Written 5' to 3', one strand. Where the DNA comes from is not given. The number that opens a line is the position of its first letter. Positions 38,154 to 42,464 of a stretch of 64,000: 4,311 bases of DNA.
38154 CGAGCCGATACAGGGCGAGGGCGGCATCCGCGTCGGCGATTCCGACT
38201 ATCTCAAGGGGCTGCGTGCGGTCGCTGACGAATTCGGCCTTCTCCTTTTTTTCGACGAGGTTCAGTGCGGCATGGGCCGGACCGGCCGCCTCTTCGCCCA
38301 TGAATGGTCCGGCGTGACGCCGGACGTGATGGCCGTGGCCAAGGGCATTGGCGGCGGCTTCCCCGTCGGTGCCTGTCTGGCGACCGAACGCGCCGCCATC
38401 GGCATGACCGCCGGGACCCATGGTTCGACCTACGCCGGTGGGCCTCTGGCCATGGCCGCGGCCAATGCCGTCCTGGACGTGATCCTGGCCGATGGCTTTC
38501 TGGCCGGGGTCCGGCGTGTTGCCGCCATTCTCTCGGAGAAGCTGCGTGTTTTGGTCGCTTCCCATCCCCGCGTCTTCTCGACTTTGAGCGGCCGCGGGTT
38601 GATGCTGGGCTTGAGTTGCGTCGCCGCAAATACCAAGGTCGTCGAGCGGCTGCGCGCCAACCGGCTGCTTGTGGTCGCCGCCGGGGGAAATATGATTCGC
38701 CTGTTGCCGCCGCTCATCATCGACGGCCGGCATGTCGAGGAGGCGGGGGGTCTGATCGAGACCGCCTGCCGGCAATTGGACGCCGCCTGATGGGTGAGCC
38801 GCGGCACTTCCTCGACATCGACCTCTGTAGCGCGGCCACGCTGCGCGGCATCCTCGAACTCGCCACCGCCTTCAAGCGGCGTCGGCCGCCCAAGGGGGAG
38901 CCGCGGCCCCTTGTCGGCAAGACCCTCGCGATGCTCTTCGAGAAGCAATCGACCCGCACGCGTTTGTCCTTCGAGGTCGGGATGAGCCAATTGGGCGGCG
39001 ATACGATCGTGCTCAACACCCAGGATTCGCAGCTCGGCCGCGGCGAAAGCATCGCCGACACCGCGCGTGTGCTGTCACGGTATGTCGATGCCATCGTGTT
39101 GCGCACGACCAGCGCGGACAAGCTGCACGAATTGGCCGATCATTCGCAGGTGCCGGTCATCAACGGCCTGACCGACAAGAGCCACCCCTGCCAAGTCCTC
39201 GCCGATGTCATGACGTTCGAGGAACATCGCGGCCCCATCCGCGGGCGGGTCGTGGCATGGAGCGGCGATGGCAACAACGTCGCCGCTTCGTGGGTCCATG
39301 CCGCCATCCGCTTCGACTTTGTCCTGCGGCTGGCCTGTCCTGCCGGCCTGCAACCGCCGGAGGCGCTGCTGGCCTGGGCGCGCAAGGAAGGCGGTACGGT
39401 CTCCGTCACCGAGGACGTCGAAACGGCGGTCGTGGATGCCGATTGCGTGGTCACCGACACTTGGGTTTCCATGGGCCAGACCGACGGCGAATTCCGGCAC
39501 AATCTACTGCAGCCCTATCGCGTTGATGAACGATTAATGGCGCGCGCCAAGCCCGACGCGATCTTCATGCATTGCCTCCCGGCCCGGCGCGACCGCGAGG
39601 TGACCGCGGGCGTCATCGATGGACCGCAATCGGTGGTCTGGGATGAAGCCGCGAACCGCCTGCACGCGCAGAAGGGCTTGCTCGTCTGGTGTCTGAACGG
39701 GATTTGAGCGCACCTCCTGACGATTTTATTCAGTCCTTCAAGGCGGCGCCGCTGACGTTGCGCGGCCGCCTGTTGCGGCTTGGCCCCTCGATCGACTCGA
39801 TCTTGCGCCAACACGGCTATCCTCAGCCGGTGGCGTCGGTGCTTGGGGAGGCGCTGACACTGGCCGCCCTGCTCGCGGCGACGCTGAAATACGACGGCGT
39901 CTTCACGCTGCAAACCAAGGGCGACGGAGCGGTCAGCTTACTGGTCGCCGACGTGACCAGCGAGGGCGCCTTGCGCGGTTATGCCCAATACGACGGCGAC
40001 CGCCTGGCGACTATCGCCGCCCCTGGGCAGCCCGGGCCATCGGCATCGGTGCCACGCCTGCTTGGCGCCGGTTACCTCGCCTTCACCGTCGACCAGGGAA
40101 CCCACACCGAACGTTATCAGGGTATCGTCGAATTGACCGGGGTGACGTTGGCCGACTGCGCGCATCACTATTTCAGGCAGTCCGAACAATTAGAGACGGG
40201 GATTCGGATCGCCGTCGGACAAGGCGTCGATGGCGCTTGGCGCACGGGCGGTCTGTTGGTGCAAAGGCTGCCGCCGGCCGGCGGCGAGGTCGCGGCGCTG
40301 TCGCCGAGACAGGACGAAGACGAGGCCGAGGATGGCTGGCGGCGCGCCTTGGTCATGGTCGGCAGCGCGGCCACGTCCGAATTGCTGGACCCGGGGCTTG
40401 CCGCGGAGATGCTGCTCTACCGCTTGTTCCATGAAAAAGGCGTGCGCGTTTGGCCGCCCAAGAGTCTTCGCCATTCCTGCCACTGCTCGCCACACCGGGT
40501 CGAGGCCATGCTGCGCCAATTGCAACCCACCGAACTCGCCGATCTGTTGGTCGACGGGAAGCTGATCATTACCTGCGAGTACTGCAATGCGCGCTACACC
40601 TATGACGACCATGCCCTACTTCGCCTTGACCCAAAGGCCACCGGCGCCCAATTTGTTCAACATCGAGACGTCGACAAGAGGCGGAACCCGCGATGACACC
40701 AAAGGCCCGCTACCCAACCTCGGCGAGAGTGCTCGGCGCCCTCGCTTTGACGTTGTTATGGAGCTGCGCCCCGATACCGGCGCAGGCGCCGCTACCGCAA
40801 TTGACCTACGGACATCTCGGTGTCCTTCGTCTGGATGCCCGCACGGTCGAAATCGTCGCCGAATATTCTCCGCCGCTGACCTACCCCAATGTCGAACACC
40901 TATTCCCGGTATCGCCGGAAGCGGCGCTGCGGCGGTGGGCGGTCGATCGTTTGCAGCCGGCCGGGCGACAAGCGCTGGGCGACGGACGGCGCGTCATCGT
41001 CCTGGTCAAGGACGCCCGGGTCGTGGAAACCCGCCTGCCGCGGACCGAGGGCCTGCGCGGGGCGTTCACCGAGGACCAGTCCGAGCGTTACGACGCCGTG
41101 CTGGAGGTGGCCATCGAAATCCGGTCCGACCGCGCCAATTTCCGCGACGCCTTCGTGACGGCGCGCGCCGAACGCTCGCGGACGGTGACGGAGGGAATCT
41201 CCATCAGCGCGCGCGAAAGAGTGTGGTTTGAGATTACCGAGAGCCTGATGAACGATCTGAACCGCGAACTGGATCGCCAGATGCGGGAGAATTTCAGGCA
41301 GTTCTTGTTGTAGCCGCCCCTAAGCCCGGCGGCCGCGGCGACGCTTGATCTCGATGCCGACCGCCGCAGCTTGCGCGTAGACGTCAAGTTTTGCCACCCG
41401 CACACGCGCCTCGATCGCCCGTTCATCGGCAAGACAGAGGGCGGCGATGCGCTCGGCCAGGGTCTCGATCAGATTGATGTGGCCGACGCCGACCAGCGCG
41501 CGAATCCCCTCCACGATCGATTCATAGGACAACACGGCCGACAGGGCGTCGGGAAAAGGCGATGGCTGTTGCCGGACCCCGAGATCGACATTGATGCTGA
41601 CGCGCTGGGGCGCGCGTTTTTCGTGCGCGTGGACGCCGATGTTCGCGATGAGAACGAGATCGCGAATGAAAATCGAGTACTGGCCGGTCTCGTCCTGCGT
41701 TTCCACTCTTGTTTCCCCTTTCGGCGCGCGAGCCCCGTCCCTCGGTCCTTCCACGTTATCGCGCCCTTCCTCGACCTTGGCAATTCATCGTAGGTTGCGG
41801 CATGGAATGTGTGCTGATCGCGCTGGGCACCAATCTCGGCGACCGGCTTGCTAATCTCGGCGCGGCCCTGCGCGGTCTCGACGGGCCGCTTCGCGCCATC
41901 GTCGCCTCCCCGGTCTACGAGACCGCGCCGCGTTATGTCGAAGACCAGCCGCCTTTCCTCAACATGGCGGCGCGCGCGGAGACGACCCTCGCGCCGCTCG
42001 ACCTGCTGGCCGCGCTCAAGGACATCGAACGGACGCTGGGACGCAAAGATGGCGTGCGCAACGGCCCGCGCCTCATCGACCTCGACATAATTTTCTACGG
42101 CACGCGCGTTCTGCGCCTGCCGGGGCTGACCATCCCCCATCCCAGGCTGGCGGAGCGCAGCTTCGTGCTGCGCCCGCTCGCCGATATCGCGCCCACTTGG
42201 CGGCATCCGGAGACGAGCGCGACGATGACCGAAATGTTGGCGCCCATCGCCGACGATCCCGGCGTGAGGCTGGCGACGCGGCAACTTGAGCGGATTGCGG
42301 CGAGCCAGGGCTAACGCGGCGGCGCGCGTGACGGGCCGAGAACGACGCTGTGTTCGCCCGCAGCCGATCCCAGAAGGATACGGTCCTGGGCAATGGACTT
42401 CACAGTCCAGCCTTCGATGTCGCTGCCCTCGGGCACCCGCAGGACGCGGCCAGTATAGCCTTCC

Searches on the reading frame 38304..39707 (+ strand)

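Call 42: search_protein_families(library=pfam, proteins=[window:38304-39707:+], max_evalue=0.00001)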
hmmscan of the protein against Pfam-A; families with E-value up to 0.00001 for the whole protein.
window:38304-39707:+ (467 aa): 2 families
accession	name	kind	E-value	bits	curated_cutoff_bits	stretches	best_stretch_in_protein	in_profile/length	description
PF02729.26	OTCace_N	-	1.8e-50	171.3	29.9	1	167-307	1-148/148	Aspartate/ornithine carbamoyltransferase, carbamoyl-P binding domain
PF00185.30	OTCace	-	1.2e-48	165.5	29.4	1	314-463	2-157/157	Aspartate/ornithine carbamoyltransferase, Asp/Orn binding domain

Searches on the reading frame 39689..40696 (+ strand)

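Call 42: search_protein_families(library=pfam, proteins=[window:39689-40696:+], max_evalue=0.00001)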
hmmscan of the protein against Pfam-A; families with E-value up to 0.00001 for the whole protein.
window:39689-40696:+ (335 aa): 1 family
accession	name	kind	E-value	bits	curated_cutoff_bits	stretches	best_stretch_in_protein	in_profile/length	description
PF01430.24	HSP33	-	8.3e-68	229.2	21.4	1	12-306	1-273/273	Hsp33 protein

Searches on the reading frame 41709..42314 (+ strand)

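Call 42: search_protein_families(library=pfam, proteins=[window:41709-42314:+], max_evalue=0.00001)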
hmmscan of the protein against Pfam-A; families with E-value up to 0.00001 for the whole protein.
window:41709-42314:+ (201 aa): 1 family
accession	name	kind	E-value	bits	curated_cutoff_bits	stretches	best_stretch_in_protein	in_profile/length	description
PF01288.25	HPPK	-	6.7e-38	130.1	25.7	1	37-162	2-116/116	7,8-dihydro-6-hydroxymethylpterin-pyrophosphokinase (HPPK)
